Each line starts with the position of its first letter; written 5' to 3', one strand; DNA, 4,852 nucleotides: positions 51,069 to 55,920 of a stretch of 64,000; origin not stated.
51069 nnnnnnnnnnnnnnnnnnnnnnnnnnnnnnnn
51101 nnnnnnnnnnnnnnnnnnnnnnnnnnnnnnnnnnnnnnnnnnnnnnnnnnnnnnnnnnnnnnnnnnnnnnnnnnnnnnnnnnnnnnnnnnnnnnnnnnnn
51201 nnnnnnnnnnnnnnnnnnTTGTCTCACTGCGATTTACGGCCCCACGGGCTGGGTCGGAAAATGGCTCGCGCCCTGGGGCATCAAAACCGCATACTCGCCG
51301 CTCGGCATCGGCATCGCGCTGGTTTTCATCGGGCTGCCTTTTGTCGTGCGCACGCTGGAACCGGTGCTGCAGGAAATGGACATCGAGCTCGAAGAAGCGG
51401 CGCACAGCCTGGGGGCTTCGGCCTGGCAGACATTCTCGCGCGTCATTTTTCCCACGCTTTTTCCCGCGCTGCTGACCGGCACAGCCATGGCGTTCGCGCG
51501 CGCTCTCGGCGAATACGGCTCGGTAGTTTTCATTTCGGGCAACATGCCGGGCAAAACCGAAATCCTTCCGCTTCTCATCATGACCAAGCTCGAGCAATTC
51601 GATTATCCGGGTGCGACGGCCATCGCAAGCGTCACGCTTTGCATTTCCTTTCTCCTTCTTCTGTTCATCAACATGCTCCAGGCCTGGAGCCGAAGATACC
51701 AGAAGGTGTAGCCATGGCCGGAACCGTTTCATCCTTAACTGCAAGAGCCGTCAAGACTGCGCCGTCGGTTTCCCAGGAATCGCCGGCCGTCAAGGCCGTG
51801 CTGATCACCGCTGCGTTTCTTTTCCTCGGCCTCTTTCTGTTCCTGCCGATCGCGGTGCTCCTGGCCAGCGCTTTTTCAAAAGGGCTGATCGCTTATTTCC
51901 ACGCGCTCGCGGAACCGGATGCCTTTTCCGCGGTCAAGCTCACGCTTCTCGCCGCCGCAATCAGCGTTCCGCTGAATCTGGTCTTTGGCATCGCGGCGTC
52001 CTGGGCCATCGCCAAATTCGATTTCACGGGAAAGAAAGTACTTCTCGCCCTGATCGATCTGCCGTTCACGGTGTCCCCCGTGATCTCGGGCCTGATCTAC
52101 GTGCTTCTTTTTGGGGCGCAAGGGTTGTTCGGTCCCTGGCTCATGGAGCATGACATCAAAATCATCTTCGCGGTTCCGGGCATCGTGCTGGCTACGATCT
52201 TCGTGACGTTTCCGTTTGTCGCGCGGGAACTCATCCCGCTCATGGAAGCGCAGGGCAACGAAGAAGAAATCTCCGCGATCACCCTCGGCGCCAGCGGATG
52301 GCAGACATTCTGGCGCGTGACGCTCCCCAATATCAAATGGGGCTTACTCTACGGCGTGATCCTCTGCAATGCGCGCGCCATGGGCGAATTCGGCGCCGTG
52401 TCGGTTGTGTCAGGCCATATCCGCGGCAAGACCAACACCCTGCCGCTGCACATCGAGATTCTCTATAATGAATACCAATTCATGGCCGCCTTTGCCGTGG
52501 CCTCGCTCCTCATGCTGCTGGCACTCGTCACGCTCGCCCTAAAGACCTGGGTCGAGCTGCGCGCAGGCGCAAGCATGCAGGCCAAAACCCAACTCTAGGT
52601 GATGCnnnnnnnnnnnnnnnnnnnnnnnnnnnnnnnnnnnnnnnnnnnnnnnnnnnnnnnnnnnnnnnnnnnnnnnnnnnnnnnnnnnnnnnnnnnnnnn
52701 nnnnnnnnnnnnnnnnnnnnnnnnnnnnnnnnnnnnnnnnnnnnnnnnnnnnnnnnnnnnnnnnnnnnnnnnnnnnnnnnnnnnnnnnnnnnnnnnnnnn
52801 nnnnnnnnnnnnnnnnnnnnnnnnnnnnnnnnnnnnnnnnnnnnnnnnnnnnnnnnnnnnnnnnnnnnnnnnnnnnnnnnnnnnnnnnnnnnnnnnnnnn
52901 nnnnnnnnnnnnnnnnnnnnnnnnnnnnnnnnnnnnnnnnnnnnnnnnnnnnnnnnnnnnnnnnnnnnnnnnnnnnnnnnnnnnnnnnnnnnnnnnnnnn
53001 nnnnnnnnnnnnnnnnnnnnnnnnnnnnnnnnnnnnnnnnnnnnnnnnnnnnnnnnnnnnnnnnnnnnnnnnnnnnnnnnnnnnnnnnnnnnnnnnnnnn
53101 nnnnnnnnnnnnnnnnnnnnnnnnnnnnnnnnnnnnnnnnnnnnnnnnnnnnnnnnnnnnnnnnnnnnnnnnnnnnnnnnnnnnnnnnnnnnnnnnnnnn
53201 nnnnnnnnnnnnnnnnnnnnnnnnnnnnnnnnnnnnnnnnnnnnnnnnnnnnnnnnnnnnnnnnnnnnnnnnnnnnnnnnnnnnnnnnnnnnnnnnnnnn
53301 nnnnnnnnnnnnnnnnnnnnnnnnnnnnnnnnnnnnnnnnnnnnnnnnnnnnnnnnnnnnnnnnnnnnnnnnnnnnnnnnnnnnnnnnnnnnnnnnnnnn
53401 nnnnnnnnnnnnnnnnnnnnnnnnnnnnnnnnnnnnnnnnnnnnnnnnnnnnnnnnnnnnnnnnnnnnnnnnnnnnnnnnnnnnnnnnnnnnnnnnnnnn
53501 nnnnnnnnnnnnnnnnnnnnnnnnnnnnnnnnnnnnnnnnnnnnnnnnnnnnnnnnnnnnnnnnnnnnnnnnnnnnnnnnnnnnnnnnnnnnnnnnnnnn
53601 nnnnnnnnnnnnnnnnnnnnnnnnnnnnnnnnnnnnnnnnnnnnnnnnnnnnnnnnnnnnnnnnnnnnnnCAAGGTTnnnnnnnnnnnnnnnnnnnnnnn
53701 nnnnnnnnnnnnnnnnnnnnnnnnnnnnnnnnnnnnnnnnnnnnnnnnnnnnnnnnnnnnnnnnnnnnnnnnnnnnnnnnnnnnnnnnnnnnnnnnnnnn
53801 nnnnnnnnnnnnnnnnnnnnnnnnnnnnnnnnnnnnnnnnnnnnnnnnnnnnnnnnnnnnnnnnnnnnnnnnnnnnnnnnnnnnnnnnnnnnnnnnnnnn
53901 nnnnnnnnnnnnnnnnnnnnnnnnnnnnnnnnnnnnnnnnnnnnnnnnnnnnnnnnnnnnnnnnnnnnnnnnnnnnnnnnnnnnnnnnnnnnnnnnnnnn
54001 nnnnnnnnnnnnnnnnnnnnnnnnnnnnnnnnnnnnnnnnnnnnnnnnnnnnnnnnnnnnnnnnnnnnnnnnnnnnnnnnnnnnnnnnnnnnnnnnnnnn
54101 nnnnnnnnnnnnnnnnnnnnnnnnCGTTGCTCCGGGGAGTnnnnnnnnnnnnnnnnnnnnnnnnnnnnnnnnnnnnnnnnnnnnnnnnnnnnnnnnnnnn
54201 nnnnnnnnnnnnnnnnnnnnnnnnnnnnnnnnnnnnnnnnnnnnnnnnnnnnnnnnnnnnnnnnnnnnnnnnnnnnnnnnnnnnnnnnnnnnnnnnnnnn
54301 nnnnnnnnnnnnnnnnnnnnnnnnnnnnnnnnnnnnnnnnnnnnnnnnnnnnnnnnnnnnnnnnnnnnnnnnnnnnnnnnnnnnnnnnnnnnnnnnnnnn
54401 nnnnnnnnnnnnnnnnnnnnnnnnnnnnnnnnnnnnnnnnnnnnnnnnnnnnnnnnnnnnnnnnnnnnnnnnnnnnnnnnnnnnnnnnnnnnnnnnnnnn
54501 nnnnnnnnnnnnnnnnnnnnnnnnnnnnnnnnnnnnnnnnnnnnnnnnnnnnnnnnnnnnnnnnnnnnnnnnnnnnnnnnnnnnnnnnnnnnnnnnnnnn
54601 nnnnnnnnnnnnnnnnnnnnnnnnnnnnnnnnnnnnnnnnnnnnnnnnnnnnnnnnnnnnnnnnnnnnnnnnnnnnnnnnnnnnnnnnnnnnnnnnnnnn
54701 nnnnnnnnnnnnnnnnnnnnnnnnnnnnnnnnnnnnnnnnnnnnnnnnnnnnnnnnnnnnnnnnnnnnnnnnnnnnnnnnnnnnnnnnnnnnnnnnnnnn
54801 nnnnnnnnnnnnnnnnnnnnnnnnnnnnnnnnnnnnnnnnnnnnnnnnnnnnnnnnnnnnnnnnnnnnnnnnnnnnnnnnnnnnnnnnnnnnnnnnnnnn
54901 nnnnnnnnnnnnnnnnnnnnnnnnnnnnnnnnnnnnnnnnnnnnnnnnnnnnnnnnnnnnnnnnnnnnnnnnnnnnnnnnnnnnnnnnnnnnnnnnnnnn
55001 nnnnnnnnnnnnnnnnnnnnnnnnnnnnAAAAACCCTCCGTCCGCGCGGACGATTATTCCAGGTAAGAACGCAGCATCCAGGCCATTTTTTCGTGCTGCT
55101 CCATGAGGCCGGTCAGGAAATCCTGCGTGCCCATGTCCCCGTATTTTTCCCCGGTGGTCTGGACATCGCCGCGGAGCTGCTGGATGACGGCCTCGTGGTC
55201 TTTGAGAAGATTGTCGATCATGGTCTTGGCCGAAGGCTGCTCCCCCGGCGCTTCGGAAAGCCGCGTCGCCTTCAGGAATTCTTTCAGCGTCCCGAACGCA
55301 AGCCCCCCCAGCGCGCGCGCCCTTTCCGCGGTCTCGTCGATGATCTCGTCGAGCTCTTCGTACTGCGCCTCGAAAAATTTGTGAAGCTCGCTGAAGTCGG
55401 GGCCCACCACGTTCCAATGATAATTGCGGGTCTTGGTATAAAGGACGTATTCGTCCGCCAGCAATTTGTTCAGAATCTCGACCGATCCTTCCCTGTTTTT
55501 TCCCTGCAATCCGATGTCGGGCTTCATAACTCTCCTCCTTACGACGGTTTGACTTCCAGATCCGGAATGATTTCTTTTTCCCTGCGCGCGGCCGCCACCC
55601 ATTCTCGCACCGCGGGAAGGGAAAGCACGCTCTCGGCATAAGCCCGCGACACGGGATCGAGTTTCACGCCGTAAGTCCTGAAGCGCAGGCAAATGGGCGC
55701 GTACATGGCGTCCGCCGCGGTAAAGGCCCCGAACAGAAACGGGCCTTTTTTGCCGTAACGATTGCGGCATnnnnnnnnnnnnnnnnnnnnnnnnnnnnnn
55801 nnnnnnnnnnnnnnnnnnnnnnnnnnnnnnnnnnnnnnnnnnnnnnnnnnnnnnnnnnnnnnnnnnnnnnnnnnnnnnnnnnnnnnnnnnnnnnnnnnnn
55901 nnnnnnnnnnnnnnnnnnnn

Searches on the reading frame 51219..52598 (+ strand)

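Call 24: search_protein_families(library=pfam, proteins=[window:51219-52598:+], max_evalue=0.00001)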
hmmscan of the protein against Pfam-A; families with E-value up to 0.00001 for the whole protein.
window:51219-52598:+ (459 aa): 1 family
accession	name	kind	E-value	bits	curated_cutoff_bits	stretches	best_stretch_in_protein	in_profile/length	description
PF00528.27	BPD_transp_1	-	7.1e-10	39.4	26.4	1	257-448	5-181/184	Binding-protein-dependent transport system inner membrane component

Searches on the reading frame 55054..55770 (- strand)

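Call 24: search_protein_families(library=pfam, proteins=[window:55054-55770:-], max_evalue=0.00001)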
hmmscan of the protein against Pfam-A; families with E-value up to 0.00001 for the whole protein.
window:55054-55770:- (238 aa): 1 family
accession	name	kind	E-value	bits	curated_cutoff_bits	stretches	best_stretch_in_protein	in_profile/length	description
PF00210.30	Ferritin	-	3e-33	115.2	24.5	1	98-238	2-137/142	Ferritin-like domain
